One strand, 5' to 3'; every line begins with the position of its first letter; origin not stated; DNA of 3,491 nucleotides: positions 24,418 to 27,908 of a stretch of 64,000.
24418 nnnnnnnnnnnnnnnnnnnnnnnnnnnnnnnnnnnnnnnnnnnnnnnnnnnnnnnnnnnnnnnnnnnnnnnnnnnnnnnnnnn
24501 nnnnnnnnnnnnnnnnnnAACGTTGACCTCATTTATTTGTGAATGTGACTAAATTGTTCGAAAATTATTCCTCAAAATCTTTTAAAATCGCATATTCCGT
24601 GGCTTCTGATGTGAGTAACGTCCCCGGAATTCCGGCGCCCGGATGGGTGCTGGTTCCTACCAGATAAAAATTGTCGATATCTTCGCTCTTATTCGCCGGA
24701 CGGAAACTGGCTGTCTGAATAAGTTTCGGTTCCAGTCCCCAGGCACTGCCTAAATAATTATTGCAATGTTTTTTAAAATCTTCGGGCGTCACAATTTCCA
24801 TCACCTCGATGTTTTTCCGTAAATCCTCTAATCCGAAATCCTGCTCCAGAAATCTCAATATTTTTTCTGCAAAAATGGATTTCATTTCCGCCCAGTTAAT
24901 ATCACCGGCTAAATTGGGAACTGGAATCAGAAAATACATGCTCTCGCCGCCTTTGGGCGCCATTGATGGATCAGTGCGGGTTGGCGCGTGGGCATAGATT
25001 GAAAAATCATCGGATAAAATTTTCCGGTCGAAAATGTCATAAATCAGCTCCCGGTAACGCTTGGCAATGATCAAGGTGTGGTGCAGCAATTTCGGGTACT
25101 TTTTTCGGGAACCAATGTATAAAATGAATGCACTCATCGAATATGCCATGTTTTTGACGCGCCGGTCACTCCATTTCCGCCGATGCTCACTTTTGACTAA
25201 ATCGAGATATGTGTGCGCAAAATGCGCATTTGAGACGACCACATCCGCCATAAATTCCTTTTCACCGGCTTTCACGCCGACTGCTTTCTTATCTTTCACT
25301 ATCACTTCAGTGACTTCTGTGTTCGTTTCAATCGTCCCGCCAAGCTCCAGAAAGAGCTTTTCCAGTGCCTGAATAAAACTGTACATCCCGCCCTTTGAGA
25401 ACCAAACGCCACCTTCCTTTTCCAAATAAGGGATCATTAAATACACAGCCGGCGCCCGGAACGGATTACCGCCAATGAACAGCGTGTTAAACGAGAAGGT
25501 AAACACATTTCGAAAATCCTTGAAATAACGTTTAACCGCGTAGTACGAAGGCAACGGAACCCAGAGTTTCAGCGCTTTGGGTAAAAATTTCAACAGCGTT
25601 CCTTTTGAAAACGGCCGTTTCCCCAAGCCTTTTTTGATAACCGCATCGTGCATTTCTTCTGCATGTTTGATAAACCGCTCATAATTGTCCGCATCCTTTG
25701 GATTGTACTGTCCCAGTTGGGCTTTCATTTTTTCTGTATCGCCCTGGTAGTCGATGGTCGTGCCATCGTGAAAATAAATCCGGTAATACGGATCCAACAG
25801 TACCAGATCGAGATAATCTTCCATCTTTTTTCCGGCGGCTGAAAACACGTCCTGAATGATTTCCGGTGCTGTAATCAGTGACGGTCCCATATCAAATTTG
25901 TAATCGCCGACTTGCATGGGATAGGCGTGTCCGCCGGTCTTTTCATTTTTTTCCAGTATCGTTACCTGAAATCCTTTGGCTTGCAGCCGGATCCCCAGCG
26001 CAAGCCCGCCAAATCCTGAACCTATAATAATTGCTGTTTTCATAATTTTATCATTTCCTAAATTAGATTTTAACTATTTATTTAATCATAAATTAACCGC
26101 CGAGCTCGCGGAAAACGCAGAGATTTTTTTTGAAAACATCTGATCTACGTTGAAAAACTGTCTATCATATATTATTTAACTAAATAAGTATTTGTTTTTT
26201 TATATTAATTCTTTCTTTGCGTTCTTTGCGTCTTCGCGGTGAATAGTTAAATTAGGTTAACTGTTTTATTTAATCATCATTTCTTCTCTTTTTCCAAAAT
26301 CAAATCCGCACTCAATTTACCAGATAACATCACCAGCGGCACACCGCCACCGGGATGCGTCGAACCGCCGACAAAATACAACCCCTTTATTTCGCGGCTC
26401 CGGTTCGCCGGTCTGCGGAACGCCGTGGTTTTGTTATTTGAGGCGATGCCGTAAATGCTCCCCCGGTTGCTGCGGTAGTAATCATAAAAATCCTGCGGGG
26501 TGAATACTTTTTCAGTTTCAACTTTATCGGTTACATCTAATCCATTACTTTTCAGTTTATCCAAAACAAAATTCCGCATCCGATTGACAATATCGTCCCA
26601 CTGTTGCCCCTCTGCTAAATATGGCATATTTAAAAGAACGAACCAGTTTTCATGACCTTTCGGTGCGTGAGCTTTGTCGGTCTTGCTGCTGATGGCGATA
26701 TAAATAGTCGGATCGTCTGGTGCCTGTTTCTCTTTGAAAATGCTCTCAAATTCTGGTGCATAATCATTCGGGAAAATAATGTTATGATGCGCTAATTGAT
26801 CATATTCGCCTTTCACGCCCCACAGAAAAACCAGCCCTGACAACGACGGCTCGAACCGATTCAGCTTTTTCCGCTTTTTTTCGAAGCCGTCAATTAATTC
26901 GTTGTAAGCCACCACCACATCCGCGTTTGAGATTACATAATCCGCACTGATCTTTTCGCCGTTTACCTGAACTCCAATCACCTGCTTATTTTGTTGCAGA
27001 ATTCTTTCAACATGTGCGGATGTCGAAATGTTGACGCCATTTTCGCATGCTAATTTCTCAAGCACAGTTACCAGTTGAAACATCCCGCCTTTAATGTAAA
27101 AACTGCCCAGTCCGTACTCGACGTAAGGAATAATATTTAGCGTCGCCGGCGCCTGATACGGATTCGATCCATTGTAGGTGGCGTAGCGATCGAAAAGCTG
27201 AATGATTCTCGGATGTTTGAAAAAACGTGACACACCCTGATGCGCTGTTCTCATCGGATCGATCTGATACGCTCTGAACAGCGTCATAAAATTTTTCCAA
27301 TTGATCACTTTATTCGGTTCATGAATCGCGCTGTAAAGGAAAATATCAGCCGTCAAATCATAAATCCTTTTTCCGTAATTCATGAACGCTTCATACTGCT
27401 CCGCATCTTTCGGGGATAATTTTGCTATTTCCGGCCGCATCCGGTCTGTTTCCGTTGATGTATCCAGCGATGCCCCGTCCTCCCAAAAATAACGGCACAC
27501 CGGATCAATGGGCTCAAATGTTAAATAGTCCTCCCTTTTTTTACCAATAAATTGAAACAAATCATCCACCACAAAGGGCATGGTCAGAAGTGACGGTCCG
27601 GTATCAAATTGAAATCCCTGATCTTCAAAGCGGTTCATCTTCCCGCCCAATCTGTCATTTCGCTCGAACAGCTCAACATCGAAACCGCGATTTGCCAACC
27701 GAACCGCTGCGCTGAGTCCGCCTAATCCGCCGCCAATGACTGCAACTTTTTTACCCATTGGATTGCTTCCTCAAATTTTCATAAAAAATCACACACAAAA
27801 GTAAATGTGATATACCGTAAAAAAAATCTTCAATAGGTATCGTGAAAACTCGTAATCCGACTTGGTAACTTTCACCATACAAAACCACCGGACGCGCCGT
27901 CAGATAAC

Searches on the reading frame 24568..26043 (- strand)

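Call 13: search_protein_families(library=pfam, proteins=[window:24568-26043:-], max_evalue=0.001)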
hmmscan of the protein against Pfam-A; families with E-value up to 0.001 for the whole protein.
window:24568-26043:- (492 aa): 7 families
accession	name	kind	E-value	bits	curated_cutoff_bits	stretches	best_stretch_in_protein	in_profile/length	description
PF01593.30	Amino_oxidase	-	5.3e-27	95.6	19.8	1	12-478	2-434/443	Flavin containing amine oxidoreductase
PF13450.12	NAD_binding_8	-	3.4e-13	50.1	21.9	1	6-61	1-56/68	NAD(P)-binding Rossmann-like domain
PF01266.30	DAO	-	5.4e-11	43.1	27.9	2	210-277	135-207/353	FAD dependent oxidoreductase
PF00890.30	FAD_binding_2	-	4.4e-07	29.9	20.4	1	4-40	2-38/414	FAD binding domain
PF07992.20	Pyr_redox_2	-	8.1e-06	25.9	26.1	0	4-35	3-35/291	Pyridine nucleotide-disulphide oxidoreductase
PF03486.20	HI0933_like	-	1.6e-05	24.9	50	0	3-37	2-36/244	HI0933-like protein Rossmann domain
PF13738.12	Pyr_redox_3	-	0.00096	18.9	30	0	5-34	1-31/305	Pyridine nucleotide-disulphide oxidoreductase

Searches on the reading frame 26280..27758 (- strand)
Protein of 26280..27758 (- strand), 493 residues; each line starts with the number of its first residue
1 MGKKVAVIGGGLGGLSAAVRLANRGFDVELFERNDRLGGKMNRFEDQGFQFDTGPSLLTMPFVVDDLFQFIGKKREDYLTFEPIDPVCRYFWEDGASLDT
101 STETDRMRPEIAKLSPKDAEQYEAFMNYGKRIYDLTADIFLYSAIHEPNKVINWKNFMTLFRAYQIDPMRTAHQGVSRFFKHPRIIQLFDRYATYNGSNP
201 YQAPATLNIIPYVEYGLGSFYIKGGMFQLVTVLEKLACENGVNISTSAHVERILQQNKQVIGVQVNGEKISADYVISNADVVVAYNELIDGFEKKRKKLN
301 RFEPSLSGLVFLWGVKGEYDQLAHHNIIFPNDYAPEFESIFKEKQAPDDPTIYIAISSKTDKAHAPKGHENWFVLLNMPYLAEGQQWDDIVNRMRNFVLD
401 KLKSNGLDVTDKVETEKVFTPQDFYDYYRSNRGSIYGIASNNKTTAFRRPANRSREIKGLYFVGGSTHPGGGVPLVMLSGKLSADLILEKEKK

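Call 13: search_protein_families(library=pfam, proteins=[window:26280-27758:-], max_evalue=0.001)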
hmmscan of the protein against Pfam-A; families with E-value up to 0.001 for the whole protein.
window:26280-27758:- (493 aa): 12 families
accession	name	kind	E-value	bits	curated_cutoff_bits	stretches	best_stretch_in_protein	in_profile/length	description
PF01593.30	Amino_oxidase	-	6.2e-30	105.3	19.8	1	12-488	1-443/443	Flavin containing amine oxidoreductase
PF13450.12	NAD_binding_8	-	1.5e-16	60.8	21.9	1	7-60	1-54/68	NAD(P)-binding Rossmann-like domain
PF01266.30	DAO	-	1.1e-11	45.4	27.9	1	4-39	1-37/353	FAD dependent oxidoreductase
PF03486.20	HI0933_like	-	5.6e-09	36.2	50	1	4-41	2-39/244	HI0933-like protein Rossmann domain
PF07992.20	Pyr_redox_2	-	7.3e-08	32.6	26.1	1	3-37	1-36/291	Pyridine nucleotide-disulphide oxidoreductase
PF00890.30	FAD_binding_2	-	7.6e-08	32.4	20.4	1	5-40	2-37/414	FAD binding domain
PF12831.13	FAD_oxidored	-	1.7e-07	31.3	27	1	5-41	2-38/416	FAD dependent oxidoreductase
PF00070.33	Pyr_redox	-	2.5e-07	31.5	22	1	4-41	1-38/82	Pyridine nucleotide-disulphide oxidoreductase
PF01134.28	GIDA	-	0.00014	21.5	22.1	1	4-34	1-31/391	Glucose inhibited division protein A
PF13738.12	Pyr_redox_3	-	0.0002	21.2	30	0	2-37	164-199/305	Pyridine nucleotide-disulphide oxidoreductase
PF01946.23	Thi4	-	0.00022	21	26.2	0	4-41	19-57/235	Thi4 family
PF01494.25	FAD_binding_3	-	0.00061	19.5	22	0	4-35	3-34/349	FAD binding domain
